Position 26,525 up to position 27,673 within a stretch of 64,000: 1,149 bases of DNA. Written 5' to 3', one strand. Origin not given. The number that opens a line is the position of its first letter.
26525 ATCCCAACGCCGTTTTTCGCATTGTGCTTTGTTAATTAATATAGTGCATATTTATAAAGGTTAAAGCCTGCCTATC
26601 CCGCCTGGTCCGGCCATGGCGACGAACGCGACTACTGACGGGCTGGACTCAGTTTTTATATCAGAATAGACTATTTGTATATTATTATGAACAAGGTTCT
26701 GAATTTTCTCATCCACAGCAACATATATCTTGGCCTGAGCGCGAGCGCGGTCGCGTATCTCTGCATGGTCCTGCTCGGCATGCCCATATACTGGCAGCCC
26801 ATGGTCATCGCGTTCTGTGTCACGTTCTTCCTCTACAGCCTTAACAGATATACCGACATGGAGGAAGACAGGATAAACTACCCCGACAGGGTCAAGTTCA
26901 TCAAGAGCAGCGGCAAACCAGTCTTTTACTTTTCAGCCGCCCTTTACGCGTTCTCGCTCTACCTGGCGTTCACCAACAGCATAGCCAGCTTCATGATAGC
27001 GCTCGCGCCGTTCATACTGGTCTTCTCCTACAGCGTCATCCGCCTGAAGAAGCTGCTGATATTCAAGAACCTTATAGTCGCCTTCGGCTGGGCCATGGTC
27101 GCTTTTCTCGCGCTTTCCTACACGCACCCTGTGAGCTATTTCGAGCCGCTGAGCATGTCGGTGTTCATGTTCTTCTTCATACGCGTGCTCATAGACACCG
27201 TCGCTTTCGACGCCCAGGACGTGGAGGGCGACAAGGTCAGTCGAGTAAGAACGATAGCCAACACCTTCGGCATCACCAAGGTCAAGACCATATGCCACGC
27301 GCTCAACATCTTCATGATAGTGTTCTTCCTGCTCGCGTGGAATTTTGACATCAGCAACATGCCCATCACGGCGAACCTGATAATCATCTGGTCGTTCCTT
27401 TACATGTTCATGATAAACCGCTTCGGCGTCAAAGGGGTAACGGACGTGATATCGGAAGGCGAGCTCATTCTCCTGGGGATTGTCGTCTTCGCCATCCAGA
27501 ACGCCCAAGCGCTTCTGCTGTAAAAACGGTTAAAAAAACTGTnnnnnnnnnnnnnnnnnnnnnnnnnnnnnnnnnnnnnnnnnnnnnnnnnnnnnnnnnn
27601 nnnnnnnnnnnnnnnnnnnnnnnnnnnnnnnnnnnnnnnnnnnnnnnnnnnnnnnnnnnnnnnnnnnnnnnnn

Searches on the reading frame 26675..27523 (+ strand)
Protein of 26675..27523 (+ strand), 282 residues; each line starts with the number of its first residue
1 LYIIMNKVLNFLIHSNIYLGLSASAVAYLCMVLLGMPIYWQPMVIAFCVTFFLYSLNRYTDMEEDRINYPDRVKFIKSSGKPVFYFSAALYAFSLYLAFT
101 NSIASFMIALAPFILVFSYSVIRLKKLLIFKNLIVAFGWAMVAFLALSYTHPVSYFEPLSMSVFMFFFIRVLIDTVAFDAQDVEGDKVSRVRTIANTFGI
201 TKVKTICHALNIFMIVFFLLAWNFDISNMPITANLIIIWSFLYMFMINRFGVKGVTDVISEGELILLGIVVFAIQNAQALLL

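Call 3: search_protein_families(library=pfam, proteins=[window:26675-27523:+], max_evalue=0.1)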
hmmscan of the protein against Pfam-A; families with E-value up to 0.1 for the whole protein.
window:26675-27523:+ (282 aa): 1 family
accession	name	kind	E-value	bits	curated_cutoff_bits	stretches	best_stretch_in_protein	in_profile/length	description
PF01040.23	UbiA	-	8.8e-19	68.2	34.2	1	43-244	26-227/250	UbiA prenyltransferase family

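Call 4: search_protein_families(library=ncbifam, proteins=[window:26675-27523:+], max_evalue=0.1)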
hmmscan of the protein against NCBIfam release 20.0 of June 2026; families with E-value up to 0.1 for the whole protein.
window:26675-27523:+ (282 aa): 7 families
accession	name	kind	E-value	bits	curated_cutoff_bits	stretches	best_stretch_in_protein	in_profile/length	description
NF009523.0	PRK12884.1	equivalog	3.9e-15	55.8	269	1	26-245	21-243/279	prenyltransferase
NF010117.0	PRK13591.1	equivalog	2.7e-14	53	238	1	12-248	33-267/307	prenyltransferase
NF005742.0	PRK07566.1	equivalog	6.5e-11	41.9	313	1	30-248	70-282/315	chlorophyll synthase ChlG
NF009521.0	PRK12882.1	equivalog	1.5e-10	40.8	296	1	41-225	37-225/280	geranylgeranylglycerol-phosphate geranylgeranyltransferase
NF009522.0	PRK12883.1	equivalog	3.9e-10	39.7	353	1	54-226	54-222/279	geranylgeranylglycerol-phosphate geranylgeranyltransferase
NF009513.0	PRK12872.1-3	equivalog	1.7e-08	34.4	288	1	46-244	62-254/293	prenyltransferase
TIGR01475.1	ubiA_other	subfamily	0.054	12.9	180.8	1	54-246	53-247/282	UbiA-like polyprenyltransferase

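Call 9: find_homologous_proteins(query=window:26675-27523:+)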
Query window:26675-27523:+ (282 aa): 5 proteins with E <= 0.001 among 1068 candidates.
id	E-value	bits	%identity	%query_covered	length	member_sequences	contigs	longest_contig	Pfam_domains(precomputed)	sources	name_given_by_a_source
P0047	1.6e-163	561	94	98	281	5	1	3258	PF01040.24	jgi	jgi:4-hydroxybenzoate polyprenyltransferase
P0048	1.8e-135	469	76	99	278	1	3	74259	PF01040.24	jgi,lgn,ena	jgi:4-hydroxybenzoate polyprenyltransferase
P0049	3.2e-99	350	58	96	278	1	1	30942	PF01040.24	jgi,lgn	jgi:4-hydroxybenzoate polyprenyltransferase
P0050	3.4e-96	340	60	92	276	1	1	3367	PF01040.24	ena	-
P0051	9.7e-40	155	37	94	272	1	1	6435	PF01040.24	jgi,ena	-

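Call 12: find_encoding_contigs(protein=P0048, flank=6000, max_places=2)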
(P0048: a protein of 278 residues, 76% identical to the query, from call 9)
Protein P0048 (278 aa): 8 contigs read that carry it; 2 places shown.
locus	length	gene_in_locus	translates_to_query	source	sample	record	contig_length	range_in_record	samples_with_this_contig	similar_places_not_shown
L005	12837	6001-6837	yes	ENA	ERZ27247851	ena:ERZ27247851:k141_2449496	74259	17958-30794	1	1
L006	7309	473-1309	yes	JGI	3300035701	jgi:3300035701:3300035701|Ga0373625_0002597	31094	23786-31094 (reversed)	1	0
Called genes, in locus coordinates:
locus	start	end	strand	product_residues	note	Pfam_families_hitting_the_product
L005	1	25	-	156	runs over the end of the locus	PF00132:Hexapep, PF14602:Hexapep_2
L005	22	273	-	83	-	PF04457:MJ1316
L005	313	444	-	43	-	-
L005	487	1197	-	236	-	PF00149:Metallophos, PF12850:Metallophos_2, PF14582:Metallophos_3 (weak)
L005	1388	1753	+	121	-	PF13298:LigD_N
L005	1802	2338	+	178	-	PF01864:CarS-like, PF01148:CTP_transf_1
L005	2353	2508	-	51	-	-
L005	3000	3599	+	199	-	PF13521:AAA_28 (weak), PF02223:Thymidylate_kin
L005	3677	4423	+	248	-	PF01513:NAD_kinase, PF20143:NAD_kinase_C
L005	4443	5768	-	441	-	PF00270:DEAD, PF04851:ResIII, PF00271:Helicase_C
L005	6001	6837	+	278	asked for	PF01040:UbiA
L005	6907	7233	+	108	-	-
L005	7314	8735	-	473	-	PF02040:ArsB, PF03600:CitMHS, PF02040:ArsB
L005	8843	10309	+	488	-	PF00478:IMPDH, PF00571:CBS, PF03060:NMO (weak), PF04131:NanE, PF01070:FMN_dh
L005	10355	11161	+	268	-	-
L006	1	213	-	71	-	?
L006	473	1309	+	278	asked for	PF01040:UbiA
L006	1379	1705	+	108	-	-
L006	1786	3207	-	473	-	PF02040:ArsB, PF03600:CitMHS, PF02040:ArsB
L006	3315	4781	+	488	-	PF00478:IMPDH, PF00571:CBS, PF03060:NMO (weak), PF04131:NanE, PF01070:FMN_dh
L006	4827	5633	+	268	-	-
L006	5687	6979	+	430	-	PF00709:Adenylsucc_synt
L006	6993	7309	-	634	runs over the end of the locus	PF02934:GatB_N, PF02938:GAD (weak), PF02637:GatB_Yqey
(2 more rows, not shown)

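Call 13: find_encoding_contigs(protein=P0049, flank=6000, max_places=2)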
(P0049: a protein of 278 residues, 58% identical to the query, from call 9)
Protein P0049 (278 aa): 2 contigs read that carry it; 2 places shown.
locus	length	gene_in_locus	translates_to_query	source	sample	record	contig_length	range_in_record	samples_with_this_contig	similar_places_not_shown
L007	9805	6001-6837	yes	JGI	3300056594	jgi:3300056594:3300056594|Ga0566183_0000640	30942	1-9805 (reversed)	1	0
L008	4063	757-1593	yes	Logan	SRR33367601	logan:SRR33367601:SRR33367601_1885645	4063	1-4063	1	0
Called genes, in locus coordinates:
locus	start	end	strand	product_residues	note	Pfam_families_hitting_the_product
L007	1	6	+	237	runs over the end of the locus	-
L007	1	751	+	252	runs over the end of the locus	PF08843:AbiEii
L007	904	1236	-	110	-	-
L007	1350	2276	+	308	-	PF03486:HI0933_like (faint), PF07992:Pyr_redox_2, PF13738:Pyr_redox_3, PF00070:Pyr_redox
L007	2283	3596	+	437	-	PF02812:ELFV_dehydrog_N, PF00208:ELFV_dehydrog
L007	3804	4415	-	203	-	-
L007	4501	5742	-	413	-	PF00270:DEAD, PF04851:ResIII, PF00271:Helicase_C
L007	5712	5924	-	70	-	-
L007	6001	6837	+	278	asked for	PF01040:UbiA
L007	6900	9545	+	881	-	PF03104:DNA_pol_B_exo1, PF00136:DNA_pol_B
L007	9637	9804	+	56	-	?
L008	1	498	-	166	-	?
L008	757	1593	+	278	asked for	PF01040:UbiA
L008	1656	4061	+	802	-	?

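Call 17: find_encoding_contigs(protein=P0047, flank=4000, max_places=2)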
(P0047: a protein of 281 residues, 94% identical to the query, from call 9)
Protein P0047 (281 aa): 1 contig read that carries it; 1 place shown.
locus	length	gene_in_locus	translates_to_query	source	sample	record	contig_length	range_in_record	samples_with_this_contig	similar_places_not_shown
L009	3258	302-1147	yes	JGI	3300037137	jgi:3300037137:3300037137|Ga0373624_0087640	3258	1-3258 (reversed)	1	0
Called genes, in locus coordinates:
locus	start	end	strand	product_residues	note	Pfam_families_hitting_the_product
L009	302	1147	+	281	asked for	PF01040:UbiA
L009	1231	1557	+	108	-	-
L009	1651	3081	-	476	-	PF02040:ArsB, PF03600:CitMHS, PF02040:ArsB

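Call 26: search_solved_structures(query=window:26675-27523:+, max_evalue=0.01, show_alignments=2)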
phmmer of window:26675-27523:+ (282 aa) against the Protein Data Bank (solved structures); distinct sequences matched with E-value up to 0.01: 0.

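Call 30: search_solved_structures(query=A3, max_evalue=1, show_alignments=1)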
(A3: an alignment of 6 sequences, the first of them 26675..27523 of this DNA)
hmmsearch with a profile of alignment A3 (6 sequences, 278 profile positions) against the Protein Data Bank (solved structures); distinct sequences matched with E-value up to 1: 2.
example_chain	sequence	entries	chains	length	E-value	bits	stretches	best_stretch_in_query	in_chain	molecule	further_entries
9sas_C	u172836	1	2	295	0.044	16.4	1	118-222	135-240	Chlorophyll a synthase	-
9sau_C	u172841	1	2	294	0.045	16.4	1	118-222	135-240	Chlorophyll a synthase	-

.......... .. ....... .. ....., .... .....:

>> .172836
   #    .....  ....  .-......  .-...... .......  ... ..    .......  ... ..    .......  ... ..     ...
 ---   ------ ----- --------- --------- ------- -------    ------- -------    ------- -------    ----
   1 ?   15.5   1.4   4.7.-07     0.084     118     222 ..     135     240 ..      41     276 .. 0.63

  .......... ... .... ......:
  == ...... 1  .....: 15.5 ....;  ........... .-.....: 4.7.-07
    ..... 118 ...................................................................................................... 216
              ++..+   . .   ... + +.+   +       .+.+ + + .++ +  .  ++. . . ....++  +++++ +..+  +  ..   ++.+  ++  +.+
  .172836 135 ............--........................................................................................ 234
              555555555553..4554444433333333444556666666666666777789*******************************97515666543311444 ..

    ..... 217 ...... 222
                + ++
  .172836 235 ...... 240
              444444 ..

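Call 40: search_protein_representatives(alignment_id=A3)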
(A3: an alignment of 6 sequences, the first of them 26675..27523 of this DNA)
Query: 6 sequences, 278 profile positions. Proteins with E-value up to 0.001 (for the whole library): 4789; up to 1e-10: 845; up to 1e-30: 97. The best 150 are listed.
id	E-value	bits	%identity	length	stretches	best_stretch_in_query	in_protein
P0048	3.4e-142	489.2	-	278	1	1-278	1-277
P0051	3.1e-105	368.0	-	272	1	1-277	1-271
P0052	7.4e-76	271.6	-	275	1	1-269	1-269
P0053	3.4e-63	230.1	-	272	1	1-270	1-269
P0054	8.1e-61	222.3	-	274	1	8-268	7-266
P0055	7.6e-58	212.5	-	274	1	1-268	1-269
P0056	1.6e-55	204.9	-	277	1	3-273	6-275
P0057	1.9e-55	204.7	-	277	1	2-269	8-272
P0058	2.2e-54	201.2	-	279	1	2-268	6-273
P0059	2.6e-54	200.9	-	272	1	1-266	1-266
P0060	2.5e-53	197.7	-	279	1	4-266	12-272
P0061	8.1e-52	192.8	-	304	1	3-267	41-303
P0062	6.4e-51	189.8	-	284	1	2-266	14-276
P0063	1.1e-50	189.0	-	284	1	2-268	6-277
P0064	1.5e-49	185.3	-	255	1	23-266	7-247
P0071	8.8e-45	169.7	-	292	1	4-267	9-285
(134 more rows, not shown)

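Call 45: search_solved_structures(query=A4, max_evalue=1)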
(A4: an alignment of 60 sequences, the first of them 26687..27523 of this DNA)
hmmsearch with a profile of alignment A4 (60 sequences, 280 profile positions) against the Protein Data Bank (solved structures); distinct sequences matched with E-value up to 1: 7.
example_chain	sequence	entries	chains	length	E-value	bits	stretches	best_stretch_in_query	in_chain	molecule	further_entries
6m31_A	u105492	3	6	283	2.5e-17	66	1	3-258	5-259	Digeranylgeranylglyceryl phosphate synthase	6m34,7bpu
9sau_C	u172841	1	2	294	3.2e-12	49.3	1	49-243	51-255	Chlorophyll a synthase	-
9sas_C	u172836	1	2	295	3.3e-12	49.3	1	49-243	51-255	Chlorophyll a synthase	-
4tq3_A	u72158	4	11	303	1.4e-09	40.6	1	87-251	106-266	Prenyltransferase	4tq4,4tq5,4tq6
4od4_A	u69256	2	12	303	0.0056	19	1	88-247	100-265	4-hydroxybenzoate octaprenyltransferase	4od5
8djk_B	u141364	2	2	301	0.0088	18.3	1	83-242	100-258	UbiA prenyltransferase domain-containing protein 1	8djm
8j8j_D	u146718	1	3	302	0.054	15.7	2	133-252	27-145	Decaprenyl-phosphate phosphoribosyltransferase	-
